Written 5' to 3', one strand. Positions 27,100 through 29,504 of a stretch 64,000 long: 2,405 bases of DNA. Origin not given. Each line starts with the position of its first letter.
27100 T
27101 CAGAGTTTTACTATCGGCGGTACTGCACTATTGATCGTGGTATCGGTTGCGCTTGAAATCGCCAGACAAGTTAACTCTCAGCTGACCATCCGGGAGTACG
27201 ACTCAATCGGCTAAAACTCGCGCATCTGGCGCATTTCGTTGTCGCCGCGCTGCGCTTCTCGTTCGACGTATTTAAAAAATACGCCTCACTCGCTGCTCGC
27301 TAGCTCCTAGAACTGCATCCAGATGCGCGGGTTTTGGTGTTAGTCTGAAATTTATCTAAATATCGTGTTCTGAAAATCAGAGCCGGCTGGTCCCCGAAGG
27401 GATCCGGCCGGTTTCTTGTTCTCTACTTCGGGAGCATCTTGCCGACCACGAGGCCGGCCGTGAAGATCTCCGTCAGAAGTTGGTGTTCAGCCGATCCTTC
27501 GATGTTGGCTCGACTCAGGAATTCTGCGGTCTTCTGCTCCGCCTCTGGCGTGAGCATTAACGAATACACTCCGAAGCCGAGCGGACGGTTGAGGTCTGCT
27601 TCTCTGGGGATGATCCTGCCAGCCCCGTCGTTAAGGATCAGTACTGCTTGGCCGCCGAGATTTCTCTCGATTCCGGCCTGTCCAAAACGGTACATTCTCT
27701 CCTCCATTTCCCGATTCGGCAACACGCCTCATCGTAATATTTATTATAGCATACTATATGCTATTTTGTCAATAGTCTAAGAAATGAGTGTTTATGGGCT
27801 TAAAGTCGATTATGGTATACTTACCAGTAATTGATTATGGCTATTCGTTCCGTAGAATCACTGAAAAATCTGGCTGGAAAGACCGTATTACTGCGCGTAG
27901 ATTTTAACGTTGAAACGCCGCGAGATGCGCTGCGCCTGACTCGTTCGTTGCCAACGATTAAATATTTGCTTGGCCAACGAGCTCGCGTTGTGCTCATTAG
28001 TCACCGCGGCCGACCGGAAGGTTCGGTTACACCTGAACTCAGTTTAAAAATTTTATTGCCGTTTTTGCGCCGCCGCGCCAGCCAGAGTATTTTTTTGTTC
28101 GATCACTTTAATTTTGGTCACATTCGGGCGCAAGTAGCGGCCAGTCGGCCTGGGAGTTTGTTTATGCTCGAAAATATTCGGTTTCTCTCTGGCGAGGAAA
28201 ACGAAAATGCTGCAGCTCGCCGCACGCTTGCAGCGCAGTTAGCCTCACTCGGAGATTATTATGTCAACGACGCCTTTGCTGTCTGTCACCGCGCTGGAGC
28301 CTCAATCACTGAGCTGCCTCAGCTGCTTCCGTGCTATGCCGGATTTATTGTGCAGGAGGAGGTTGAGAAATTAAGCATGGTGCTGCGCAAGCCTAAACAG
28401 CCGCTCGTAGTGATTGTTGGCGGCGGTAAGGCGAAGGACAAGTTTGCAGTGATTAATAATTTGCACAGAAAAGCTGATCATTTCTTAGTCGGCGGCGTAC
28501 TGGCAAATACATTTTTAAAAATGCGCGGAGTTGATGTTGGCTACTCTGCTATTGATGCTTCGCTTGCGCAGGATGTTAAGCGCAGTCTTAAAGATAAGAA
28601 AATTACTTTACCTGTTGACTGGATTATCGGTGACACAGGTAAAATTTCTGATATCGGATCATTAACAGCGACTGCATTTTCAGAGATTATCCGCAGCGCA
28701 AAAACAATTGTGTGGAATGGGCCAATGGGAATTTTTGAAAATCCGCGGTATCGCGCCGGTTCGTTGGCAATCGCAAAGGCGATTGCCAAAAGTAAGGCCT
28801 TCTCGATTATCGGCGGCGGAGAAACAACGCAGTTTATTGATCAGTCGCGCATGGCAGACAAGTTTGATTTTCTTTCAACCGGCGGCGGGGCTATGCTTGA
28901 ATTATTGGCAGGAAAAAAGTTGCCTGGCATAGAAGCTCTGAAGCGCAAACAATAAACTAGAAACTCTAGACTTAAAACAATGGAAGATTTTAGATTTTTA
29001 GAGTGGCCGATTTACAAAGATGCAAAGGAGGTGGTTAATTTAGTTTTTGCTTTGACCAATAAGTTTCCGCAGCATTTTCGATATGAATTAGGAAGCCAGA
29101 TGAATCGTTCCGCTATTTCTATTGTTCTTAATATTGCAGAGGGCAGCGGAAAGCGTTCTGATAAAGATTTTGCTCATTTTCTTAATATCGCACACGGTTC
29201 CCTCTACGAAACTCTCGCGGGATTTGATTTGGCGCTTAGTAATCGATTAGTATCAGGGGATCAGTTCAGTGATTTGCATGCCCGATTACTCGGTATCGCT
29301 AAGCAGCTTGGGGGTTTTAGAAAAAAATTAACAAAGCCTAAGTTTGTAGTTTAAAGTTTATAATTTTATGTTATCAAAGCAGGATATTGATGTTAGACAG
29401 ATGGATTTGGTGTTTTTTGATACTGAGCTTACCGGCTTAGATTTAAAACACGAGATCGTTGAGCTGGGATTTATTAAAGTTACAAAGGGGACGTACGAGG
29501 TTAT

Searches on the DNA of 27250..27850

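Call 12: search_rna_families(source=window, start=27250, end=27850, threshold=evalue, max_evalue=10)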
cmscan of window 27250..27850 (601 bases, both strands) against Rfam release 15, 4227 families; matches with E-value up to 10: 1.
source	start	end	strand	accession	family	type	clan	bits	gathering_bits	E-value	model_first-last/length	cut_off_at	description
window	27381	27461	-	RF03073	RT-19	Gene; sRNA;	-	17.4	78.3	0.65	1-99/99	no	RT-19 RNA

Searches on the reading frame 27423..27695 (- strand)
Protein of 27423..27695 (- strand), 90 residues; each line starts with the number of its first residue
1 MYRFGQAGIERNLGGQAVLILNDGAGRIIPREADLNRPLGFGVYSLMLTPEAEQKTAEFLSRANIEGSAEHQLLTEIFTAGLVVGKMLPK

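Call 13: search_protein_families(library=pfam, proteins=[window:27423-27695:-], max_evalue=1)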
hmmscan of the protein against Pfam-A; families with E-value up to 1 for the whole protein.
window:27423-27695:- (90 aa): 0 families

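Call 21: find_homologous_proteins(query=window:27423-27695:-, max_evalue=0.01)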
Query window:27423-27695:- (90 aa): 1 proteins with E <= 0.01 among 2 candidates.
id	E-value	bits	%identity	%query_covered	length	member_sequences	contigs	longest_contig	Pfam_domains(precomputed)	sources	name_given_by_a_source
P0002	8.1e-51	188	100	100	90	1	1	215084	-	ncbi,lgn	-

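Call 23: find_encoding_contigs(protein=P0002, flank=3000, max_places=6)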
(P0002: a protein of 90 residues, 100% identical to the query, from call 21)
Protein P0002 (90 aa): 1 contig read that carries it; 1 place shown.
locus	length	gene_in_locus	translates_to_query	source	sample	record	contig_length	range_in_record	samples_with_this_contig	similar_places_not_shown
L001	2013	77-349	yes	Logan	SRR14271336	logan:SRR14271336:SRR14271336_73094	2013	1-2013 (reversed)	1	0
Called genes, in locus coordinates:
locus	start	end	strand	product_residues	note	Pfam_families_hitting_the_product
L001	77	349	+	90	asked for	-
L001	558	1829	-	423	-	PF00344:SecY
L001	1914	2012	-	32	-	?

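Call 43: find_related_loci(query=window:27423-27695:-, collection=viral_contigs, flank=3000)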
Query window:27423-27695:- (90 aa) in viral_contigs; peptide patterns used: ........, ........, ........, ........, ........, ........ (x = any residue, [..] = any of these).
40 stretches matched a pattern, but none encodes a relative of the query by tblastn (E <= 1e-3).

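Call 76: search_protein_families(library=phrogs, proteins=[window:27423-27695:-], max_evalue=0.01)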
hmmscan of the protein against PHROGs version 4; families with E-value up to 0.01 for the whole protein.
window:27423-27695:- (90 aa): 0 families

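Call 77: search_protein_families(library=ncbifam, proteins=[window:27423-27695:-], max_evalue=0.01)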
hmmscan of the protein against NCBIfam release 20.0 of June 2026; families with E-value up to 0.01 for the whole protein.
window:27423-27695:- (90 aa): 0 families

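Call 81: predict_structure(protein=window:27423-27695:-)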
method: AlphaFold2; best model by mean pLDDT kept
length: 90 residues; sequences in the alignment: 1
mean_pLDDT: 53.9   pTM: 0.45
mean pLDDT of the five models: 53.9, 50.8, 48.5, 42.4, 40.0
residues with pLDDT >= 90: 0; 70-90: 11; 50-70: 38; < 50: 41
segments of 3 or more residues with pLDDT < 50: 1-3, 26-43, 65-72, 81-90
pLDDT, mean of each block of 10 residues (from residue 1): 55 69 50 44 59 71 50 50 37
secondary structure, 60 per line:
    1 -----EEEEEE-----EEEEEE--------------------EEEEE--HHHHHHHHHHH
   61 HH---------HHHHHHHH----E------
elements in order: E6-11 E17-22 E43-47 H50-62 H72-79

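Call 97: search_dna_similar(query=window:27426-27695:-, collection=plasmids, mode=protein, max_evalue=0.01, max_rows=5)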
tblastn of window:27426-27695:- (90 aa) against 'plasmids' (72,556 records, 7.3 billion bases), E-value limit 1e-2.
No match.

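Call 99: search_dna_similar(query=window:27426-27695:-, collection=phages, mode=protein, max_evalue=0.01, max_rows=5)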
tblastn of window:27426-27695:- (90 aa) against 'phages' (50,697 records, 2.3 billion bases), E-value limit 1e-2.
No match.

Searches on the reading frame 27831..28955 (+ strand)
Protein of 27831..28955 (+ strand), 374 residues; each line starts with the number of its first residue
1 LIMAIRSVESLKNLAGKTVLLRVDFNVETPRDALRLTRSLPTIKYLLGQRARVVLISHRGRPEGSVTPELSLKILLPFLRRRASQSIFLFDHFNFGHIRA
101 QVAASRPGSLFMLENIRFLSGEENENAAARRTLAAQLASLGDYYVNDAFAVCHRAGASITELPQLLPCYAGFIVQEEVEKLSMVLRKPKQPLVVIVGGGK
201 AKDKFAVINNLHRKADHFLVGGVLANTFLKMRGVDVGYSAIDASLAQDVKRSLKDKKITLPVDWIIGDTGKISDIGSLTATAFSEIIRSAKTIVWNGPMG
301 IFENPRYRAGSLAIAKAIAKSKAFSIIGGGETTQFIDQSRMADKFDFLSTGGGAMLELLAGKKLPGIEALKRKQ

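Call 13: search_protein_families(library=pfam, proteins=[window:27831-28955:+], max_evalue=1)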
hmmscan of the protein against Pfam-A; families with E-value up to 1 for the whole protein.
window:27831-28955:+ (374 aa): 1 family
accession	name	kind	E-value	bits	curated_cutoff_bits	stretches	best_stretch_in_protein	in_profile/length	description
PF00162.24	PGK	-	6.1e-108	361.6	27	1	13-362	5-379/379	Phosphoglycerate kinase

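Call 45: find_encoding_contigs(protein=window:27831-28955:+, flank=4000, max_places=8)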
Protein window:27831-28955:+ (374 aa): no gene with exactly this product is on record in the collection.

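Call 47: find_homologous_proteins(query=window:27840-28955:+, max_evalue=1e-60)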
Query window:27840-28955:+ (371 aa): 6461 proteins with E <= 1e-60 among 8000 candidates; the best 120 are listed.
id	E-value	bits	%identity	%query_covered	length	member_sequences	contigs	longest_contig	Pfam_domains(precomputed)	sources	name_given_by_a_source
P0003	2.4e-238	808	100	100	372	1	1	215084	PF00162.25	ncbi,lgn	-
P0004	6.7e-210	714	87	100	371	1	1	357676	PF00162.25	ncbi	-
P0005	7.1e-183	625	76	99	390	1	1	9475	PF00162.25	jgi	jgi:phosphoglycerate kinase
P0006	2.1e-174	598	71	99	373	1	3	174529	PF00162.25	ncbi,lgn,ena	-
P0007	1.7e-169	582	71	97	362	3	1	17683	PF00162.25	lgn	-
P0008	2.4e-168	578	70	98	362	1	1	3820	PF00162.25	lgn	-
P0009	2.4e-162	558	69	96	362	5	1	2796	PF00162.25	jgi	jgi:phosphoglycerate kinase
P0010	4.6e-162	557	67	99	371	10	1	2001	PF00162.25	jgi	jgi:phosphoglycerate kinase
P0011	3.2e-154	531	63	99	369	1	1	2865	PF00162.25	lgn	-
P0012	4.4e-131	455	57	99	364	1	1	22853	PF00162.25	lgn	-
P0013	1.1e-130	454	58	99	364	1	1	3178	PF00162.25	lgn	-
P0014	1.6e-129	450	57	99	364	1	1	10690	PF00162.25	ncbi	-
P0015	7.4e-129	448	58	99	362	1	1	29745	PF00162.25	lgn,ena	-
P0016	7.7e-129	448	58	99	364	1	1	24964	PF00162.25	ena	-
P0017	2.7e-128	446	58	99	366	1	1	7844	PF00162.25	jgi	-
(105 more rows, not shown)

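Call 48: find_encoding_contigs(protein=P0004, flank=6000, max_places=3)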
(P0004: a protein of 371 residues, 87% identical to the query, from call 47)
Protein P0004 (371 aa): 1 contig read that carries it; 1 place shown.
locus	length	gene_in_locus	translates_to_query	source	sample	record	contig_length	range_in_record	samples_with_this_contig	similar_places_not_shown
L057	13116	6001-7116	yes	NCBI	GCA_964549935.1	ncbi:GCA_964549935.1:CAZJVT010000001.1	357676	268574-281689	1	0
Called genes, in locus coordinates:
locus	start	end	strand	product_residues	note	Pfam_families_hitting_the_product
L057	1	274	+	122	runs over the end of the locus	PF00238:Ribosomal_L14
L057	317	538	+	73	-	PF00467:KOW, PF17136:ribosomal_L24 (weak)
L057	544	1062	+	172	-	PF00281:Ribosomal_L5 (weak), PF00673:Ribosomal_L5_C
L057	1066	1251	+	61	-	PF00253:Ribosomal_S14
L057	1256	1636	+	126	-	PF00410:Ribosomal_S8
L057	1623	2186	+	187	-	PF00347:Ribosomal_L6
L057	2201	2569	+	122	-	PF00861:Ribosomal_L18p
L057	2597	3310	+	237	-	PF00333:Ribosomal_S5, PF03719:Ribosomal_S5_C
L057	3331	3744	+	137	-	PF00828:Ribosomal_L27A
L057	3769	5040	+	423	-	PF00344:SecY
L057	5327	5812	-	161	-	-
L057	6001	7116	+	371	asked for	PF00162:PGK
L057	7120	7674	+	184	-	PF00929:RNase_T, PF16473:Rv2179c-like (weak)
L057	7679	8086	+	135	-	PF00075:RNase_H, PF13456:RVT_3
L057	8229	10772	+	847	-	-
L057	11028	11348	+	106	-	-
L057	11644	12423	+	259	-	-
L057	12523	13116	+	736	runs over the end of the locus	-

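Call 49: find_encoding_contigs(protein=P0006, flank=6000, max_places=3)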
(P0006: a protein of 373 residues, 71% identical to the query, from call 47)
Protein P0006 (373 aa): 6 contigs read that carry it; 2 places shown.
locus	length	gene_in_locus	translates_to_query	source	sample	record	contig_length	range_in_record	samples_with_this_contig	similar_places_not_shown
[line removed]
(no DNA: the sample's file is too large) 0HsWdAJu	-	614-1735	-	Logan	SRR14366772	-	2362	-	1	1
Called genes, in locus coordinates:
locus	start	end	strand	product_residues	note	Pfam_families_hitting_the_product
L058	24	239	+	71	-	PF00467:KOW, PF17136:ribosomal_L24 (weak)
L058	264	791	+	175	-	PF00281:Ribosomal_L5, PF00673:Ribosomal_L5_C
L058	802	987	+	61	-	PF00253:Ribosomal_S14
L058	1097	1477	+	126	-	PF00410:Ribosomal_S8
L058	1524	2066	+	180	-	PF00347:Ribosomal_L6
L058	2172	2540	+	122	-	PF00861:Ribosomal_L18p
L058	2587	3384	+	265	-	PF00333:Ribosomal_S5, PF03719:Ribosomal_S5_C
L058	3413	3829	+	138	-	PF00828:Ribosomal_L27A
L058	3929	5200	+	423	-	PF00344:SecY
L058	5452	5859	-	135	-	-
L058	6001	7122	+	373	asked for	PF00162:PGK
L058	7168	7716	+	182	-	PF16473:Rv2179c-like (weak), PF00929:RNase_T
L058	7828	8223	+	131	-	PF00075:RNase_H, PF13456:RVT_3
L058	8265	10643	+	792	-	-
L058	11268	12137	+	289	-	-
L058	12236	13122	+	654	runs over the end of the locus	-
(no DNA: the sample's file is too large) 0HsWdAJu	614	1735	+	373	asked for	PF00162:PGK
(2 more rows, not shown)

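Call 50: find_encoding_contigs(protein=P0005, flank=6000, max_places=3)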
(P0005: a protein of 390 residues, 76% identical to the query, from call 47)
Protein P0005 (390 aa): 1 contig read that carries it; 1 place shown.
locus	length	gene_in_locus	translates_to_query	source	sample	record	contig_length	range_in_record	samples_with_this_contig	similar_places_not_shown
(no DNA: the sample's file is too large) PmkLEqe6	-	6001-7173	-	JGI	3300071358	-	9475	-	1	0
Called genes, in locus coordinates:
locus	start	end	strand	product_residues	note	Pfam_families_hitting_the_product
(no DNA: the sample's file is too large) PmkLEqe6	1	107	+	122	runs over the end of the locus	PF00238:Ribosomal_L14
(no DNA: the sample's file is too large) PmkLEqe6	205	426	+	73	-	PF00467:KOW, PF17136:ribosomal_L24 (weak)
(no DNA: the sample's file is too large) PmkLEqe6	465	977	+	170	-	PF00281:Ribosomal_L5, PF00673:Ribosomal_L5_C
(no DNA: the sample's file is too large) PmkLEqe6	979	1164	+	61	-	PF00253:Ribosomal_S14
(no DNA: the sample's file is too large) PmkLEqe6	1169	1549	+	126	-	PF00410:Ribosomal_S8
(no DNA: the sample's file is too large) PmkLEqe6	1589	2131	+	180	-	PF00347:Ribosomal_L6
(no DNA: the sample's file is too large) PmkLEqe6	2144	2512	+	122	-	PF00861:Ribosomal_L18p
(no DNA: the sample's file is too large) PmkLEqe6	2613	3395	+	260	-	PF00333:Ribosomal_S5, PF03719:Ribosomal_S5_C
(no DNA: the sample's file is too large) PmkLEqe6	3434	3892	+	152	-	PF00828:Ribosomal_L27A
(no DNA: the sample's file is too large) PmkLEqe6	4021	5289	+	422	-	PF00344:SecY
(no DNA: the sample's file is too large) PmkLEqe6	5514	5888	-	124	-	-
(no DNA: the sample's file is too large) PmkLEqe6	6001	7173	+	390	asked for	PF00162:PGK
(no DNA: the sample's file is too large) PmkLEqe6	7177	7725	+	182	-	PF16473:Rv2179c-like (weak), PF00929:RNase_T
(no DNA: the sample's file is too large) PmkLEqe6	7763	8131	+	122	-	PF05635:23S_rRNA_IVP, PF22296:bAvd (faint)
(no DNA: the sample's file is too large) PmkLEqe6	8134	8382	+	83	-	?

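Call 58: find_encoding_contigs(protein=P0007, flank=3000, max_places=3)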
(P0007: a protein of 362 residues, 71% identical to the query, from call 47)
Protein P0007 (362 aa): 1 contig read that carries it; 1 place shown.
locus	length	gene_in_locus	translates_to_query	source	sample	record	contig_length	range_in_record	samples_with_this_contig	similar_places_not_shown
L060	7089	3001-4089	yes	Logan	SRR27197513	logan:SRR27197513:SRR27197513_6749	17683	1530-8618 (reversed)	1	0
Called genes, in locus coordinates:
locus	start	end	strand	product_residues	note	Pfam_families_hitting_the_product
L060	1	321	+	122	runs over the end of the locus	PF00861:Ribosomal_L18p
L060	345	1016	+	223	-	PF00333:Ribosomal_S5, PF03719:Ribosomal_S5_C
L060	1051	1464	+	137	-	PF00828:Ribosomal_L27A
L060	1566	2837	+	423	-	PF00344:SecY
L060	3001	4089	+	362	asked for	PF00162:PGK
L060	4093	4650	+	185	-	PF00929:RNase_T, PF16473:Rv2179c-like (weak)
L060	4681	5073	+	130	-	PF00075:RNase_H, PF13456:RVT_3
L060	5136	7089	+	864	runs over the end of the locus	-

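Call 59: find_encoding_contigs(protein=P0008, flank=3000, max_places=3)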
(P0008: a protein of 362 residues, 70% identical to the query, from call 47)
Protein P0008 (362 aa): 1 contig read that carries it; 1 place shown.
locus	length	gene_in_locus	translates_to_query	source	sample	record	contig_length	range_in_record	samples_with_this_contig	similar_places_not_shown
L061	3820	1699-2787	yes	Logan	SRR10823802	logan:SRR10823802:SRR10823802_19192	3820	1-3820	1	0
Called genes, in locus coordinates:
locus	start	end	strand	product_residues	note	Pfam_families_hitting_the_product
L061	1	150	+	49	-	?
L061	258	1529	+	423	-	PF00344:SecY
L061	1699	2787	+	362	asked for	PF00162:PGK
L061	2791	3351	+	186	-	PF00929:RNase_T, PF16473:Rv2179c-like (weak)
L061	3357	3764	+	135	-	PF00075:RNase_H, PF13456:RVT_3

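Call 60: find_encoding_contigs(protein=P0012, flank=3000, max_places=3)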
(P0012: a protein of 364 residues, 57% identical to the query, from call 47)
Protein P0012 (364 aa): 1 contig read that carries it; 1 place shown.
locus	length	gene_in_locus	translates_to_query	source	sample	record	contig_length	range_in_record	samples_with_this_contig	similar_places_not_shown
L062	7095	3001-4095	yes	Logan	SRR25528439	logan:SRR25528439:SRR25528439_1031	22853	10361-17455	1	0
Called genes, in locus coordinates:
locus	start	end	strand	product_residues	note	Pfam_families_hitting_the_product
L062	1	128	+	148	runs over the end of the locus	PF00828:Ribosomal_L27A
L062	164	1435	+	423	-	PF00344:SecY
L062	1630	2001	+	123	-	-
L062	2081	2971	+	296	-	PF00892:EamA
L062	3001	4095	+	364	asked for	PF00162:PGK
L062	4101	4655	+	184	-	PF00929:RNase_T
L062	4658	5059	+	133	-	PF00075:RNase_H, PF13456:RVT_3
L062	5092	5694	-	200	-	PF20803:PaaX_M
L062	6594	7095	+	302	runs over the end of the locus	-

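Call 76: search_protein_families(library=phrogs, proteins=[L057:5327-5812:-, L058:5523-5765:-, L062:1630-2001:+], max_evalue=0.01)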
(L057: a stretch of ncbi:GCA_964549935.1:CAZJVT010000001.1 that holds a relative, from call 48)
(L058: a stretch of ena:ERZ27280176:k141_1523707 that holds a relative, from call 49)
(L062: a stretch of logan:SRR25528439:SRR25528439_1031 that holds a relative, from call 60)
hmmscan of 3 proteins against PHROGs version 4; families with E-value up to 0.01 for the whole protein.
L057:5327-5812:- (161 aa): 0 families

L058:5523-5765:- (80 aa): 0 families

L062:1630-2001:+ (123 aa): 0 families

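Call 77: search_protein_families(library=ncbifam, proteins=[L057:5327-5812:-, L058:5523-5765:-, L062:1630-2001:+], max_evalue=0.01)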
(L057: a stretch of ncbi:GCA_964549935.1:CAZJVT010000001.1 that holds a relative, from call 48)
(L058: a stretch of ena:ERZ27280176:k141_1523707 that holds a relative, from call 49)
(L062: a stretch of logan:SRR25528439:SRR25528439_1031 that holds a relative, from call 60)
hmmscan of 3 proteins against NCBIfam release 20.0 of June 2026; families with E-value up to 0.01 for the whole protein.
L057:5327-5812:- (161 aa): 0 families

L058:5523-5765:- (80 aa): 0 families

L062:1630-2001:+ (123 aa): 0 families

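Call 100: list_cluster_members(proteins=[P0003, P0004, P0006, P0001, P0002, P0123])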
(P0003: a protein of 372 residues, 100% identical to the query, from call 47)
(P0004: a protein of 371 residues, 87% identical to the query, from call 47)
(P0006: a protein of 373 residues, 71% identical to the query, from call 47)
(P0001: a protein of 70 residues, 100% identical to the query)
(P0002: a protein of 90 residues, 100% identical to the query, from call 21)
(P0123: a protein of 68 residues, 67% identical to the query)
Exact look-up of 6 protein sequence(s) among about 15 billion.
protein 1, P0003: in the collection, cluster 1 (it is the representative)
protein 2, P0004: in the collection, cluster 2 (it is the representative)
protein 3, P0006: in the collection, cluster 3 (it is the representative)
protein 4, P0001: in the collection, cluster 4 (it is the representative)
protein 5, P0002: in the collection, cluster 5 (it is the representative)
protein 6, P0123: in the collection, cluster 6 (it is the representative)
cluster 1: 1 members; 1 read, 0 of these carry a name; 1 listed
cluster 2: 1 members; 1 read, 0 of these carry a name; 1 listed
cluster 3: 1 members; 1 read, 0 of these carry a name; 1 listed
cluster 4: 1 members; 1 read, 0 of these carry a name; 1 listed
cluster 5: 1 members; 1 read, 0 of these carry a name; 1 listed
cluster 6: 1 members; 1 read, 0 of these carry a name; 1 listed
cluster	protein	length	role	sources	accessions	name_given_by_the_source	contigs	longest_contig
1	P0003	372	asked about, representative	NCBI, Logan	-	-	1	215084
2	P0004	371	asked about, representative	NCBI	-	-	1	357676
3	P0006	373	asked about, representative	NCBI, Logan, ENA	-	-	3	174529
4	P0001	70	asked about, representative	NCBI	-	-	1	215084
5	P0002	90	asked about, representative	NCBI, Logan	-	-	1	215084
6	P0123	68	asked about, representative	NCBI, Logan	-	-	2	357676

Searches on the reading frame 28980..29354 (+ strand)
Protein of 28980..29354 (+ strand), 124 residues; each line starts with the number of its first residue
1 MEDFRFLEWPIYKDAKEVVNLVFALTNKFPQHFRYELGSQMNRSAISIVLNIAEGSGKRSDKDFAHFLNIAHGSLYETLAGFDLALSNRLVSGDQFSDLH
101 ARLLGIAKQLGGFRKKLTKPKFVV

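Call 13: search_protein_families(library=pfam, proteins=[window:28980-29354:+], max_evalue=1)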
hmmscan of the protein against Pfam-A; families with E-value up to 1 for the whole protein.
window:28980-29354:+ (124 aa): 2 families
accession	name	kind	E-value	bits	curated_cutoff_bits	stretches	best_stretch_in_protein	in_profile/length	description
PF05635.17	23S_rRNA_IVP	-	7.2e-28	97.4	33.8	1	11-111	5-105/106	23S rRNA-intervening sequence protein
PF22296.2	bAvd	-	0.0026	18.7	40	1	14-116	6-106/107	bAvd-like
